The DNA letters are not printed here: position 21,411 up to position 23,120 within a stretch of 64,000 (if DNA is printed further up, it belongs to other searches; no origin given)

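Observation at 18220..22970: Uncharacterised minus-strand cluster: methyltransferase-like protein, MetF-like MTHFR, ACMSD-family amidohydrolase, DadA-like FAD oxidase (plus convergent SDR)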

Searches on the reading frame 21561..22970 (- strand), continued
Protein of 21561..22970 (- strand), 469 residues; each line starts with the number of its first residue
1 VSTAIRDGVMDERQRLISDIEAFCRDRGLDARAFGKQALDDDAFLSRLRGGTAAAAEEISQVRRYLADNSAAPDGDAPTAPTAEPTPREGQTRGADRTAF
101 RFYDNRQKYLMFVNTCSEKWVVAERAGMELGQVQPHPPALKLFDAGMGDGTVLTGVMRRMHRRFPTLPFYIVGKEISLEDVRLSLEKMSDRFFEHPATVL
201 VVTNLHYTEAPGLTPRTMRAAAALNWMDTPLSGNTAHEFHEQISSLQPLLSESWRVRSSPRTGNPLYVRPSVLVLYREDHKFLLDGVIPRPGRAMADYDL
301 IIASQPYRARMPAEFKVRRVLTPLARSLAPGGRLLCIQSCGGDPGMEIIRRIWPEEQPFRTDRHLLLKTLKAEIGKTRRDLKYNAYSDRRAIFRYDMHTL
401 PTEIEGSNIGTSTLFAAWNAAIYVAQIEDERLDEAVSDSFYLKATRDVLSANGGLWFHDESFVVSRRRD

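Call 22: predict_structure(alignment_id=A2)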
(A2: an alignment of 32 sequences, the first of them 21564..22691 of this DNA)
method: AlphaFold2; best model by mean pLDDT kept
length: 376 residues; sequences in the alignment: 32
mean_pLDDT: 90.3   pTM: 0.90
mean pLDDT of the five models: 90.3, 89.3, 89.0, 88.4, 88.0
residues with pLDDT >= 90: 282; 70-90: 71; 50-70: 12; < 50: 11
segments of 3 or more residues with pLDDT < 50: 1-11
pLDDT, mean of each block of 10 residues (from residue 1): 40 77 94 94 93 95 97 97 93 95 98 95 92 97 97 94 83 91 98 95 95 90 95 95 96 96 93 95 80 85 81 75 93 87 85 93 96 88
secondary structure, 60 per line:
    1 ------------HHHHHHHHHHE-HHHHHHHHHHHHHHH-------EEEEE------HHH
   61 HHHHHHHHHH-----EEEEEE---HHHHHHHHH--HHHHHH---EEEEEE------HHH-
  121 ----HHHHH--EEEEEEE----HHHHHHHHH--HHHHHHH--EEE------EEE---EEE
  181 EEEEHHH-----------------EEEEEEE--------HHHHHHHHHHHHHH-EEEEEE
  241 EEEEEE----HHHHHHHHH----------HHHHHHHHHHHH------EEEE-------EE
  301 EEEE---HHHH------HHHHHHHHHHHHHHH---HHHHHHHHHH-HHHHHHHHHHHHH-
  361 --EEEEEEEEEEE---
elements in order: H13-22 H25-39 E47-51 H58-70 E76-81 H85-93 H96-101 E105-110 H125-129 E132-138 H143-151 H154-160 E163-165 E172-174 E178-184 E205-211 H220-233 E235-246 H251-259 H270-281 E288-291 E299-304 H308-311 H318-332 H336-345 H347-359 E363-373

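Call 24: search_protein_families(library=pfam, proteins=[L032:9476-10426:+, L075:10342-11481:+, L058:374-1327:-, L083:5094-6314:+, L024:6426-7133:+, L066:7043-7597:-, L037:5951-7654:-, L006:9240-10202:+, L073:15797-16969:+, L023:16097-17197:-], max_evalue=0.001)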
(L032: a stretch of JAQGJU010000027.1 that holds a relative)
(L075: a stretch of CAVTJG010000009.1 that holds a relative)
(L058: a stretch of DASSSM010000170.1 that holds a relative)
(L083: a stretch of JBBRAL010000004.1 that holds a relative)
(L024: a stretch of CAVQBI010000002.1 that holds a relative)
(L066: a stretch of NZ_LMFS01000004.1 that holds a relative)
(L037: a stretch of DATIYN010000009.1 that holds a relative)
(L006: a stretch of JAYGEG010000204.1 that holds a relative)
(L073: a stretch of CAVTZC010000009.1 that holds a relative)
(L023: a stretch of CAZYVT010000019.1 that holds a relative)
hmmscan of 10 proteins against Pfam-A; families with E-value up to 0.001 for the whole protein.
L032:9476-10426:+ (316 aa): 1 family
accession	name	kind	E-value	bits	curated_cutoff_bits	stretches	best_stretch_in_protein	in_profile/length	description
PF02219.23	MTHFR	-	3.6e-11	43.4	24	1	73-236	62-226/287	Methylenetetrahydrofolate reductase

L075:10342-11481:+ (379 aa): 1 family
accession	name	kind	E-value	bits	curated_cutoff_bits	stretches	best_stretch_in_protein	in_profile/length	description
PF01717.24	Meth_synt_2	-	1e-24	87.9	21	1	21-354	5-308/324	Cobalamin-independent synthase, Catalytic domain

L058:374-1327:- (317 aa): 0 families

L083:5094-6314:+ (406 aa): 3 families
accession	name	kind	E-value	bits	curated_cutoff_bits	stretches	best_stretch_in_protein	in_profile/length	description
PF00108.29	Thiolase_N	-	4.8e-77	259.3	26.4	1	7-271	1-259/260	Thiolase, N-terminal domain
PF02803.24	Thiolase_C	-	5.5e-42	142.7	27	1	280-403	2-123/123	Thiolase, C-terminal domain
PF00109.32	ketoacyl-synt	-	8.5e-08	32.5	20.8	1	88-140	169-222/252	Beta-ketoacyl synthase, N-terminal domain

L024:6426-7133:+ (235 aa): 3 families
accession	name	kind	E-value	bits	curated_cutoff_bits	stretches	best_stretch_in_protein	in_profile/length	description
PF00775.27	Dioxygenase_C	-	5.9e-51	173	27.3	1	44-224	2-182/182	Dioxygenase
PF12391.13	PCDO_beta_N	-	1.9e-11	43.9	24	1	5-39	1-34/34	Protocatechuate 3,4-dioxygenase beta subunit N terminal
PF13620.12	CarboxypepD_reg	-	9.8e-05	23.1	32.3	1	75-142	2-50/82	Carboxypeptidase regulatory-like domain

L066:7043-7597:- (184 aa): 0 families

L037:5951-7654:- (567 aa): 2 families
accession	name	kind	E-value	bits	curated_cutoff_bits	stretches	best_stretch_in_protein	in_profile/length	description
PF00920.27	ILVD_EDD_N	-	1.3e-105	353.5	27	1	42-352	1-315/316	Dihydroxy-acid/6-phosphogluconate dehydratase N-terminal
PF24877.1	ILV_EDD_C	-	4.1e-59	199.6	27.7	1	366-559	2-191/191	Dihydroxy-acid/6-phosphogluconate dehydratase C-terminal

L006:9240-10202:+ (320 aa): 1 family
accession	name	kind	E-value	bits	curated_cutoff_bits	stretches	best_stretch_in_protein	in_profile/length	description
PF02219.23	MTHFR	-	8.3e-26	91.4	24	2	18-138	8-131/287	Methylenetetrahydrofolate reductase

L073:15797-16969:+ (390 aa): 4 families
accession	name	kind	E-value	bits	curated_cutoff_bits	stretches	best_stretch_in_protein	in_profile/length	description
PF00441.29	Acyl-CoA_dh_1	-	7.3e-36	124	22.4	1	235-374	1-140/150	Acyl-CoA dehydrogenase, C-terminal domain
PF02771.21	Acyl-CoA_dh_N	-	2.5e-23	83.1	22.9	1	8-118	1-113/113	Acyl-CoA dehydrogenase, N-terminal domain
PF02770.24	Acyl-CoA_dh_M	-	4.4e-21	75.3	33.3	1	123-222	1-96/97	Acyl-CoA dehydrogenase, middle domain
PF08028.16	Acyl-CoA_dh_2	-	1.1e-15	58.6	22.7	1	251-363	2-124/134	Acyl-CoA dehydrogenase, C-terminal domain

L023:16097-17197:- (366 aa): 0 families

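Call 25: fold_search(model_id=the predicted structure, library=pdb)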
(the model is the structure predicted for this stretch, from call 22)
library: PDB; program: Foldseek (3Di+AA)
matches with E <= 10: 1340; with E <= 0.001: 110
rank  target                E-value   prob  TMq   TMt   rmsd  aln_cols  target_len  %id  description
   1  1jqd_A                2.6e-09  1.00  0.48  0.60   8.5       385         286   12  Crystal Structure Analysis of Human Histamine Methyltransferase (Thr105 Polymorphic Variant) Complexed with AdoHcy and (released 2002-08-06)
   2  1jqd_B                9.9e-09  1.00  0.49  0.61   8.2       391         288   11  Crystal Structure Analysis of Human Histamine Methyltransferase (Thr105 Polymorphic Variant) Complexed with AdoHcy and (released 2002-08-06)
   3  2aou_B                1.5e-08  1.00  0.46  0.58   9.8       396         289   12  Histamine Methyltransferase Complexed with the Antimalarial Drug Amodiaquine (released 2005-09-13)
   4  1jqe_A                1.9e-08  1.00  0.45  0.57  10.6       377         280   12  Crystal Structure Analysis of Human Histamine Methyltransferase (Ile105 Polymorphic Variant) Complexed with AdoHcy and (released 2002-08-06)
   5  2aow_A                2.0e-08  1.00  0.43  0.54  10.6       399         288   12  Histamine Methyltransferase (Natural Variant I105) Complexed with the Acetylcholinesterase Inhibitor and Altzheimer's  (released 2005-09-13)
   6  2yqz_A                5.2e-07  1.00  0.43  0.57   6.4       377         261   14  Crystal Structure of Hypothetical Methyltransferase TTHA0223 from Thermus thermophilus HB8 complexed with S-adenosylme (released 2007-10-02)
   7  3mgg_B                7.7e-07  1.00  0.42  0.57   6.8       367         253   10  Crystal Structure of Methyl Transferase from Methanosarcina mazei (released 2010-04-21)
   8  5w7k_A                3.0e-06  1.00  0.46  0.60   5.3       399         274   12  Crystal structure of OxaG (released 2018-06-27)
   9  2yr0_A                3.8e-06  1.00  0.40  0.56   7.4       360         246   15  Crystal Structure of Hypothetical Methyltransferase TTHA0223 from Thermus thermophilus HB8 (released 2007-10-02)
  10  5w7k_B                4.3e-06  1.00  0.47  0.61   5.5       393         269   12  Crystal structure of OxaG (released 2018-06-27)
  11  7qos_B                4.6e-06  1.00  0.36  0.39   8.1       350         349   12  Cyclopropane fatty acid synthase from Aquifex aeolicous with bound ligands (released 2022-02-02)
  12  5f2o_B                5.1e-06  1.00  0.39  0.41  13.0       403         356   11  Crystal structure of mycobacterial fatty acid O-methyltransferase Q154A mutant in complex with SAH and 3-hydroxy-decan (released 2015-12-30)
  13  8uzd_A                8.1e-06  1.00  0.38  0.42  12.5       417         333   12  The structure of IpCS3, a theobromine methyltransferase from Yerba Mate (released 2024-01-10)
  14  5egp_B                9.1e-06  1.00  0.46  0.59   5.6       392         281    9  Crystal structure of the S-methyltransferase TmtA (released 2016-02-03)
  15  5jgk_A                1.0e-05  1.00  0.45  0.57   5.7       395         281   10  Crystal structure of GtmA in complex with SAH (released 2017-03-01)
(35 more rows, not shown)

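Call 36: list_cluster_members(proteins=[P0001, P0040, P0053, P0072, P0091, P0042])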
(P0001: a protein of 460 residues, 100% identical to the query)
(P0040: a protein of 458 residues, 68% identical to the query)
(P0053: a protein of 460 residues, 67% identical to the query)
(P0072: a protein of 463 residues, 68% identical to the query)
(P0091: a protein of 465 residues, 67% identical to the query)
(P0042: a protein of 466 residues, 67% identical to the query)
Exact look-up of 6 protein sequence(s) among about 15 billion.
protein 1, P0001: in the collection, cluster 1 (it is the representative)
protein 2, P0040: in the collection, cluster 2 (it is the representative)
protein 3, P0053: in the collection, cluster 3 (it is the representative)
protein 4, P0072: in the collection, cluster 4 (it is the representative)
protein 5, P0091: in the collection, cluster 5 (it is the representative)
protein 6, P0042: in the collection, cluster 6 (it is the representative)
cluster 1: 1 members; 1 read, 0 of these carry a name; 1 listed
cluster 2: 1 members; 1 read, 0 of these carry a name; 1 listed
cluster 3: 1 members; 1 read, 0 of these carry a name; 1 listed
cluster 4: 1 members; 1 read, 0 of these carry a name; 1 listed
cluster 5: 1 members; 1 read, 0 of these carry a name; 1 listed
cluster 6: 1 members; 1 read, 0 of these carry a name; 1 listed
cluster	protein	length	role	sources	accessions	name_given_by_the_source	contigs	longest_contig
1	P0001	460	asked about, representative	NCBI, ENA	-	-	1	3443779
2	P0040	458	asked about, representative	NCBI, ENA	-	-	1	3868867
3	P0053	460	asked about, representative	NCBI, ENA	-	-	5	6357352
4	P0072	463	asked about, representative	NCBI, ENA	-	-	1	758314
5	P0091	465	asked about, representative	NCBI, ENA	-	-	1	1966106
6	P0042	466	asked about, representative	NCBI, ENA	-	-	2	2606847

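Call 37: find_encoding_contigs(protein=P0001, flank=10000, max_places=2)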
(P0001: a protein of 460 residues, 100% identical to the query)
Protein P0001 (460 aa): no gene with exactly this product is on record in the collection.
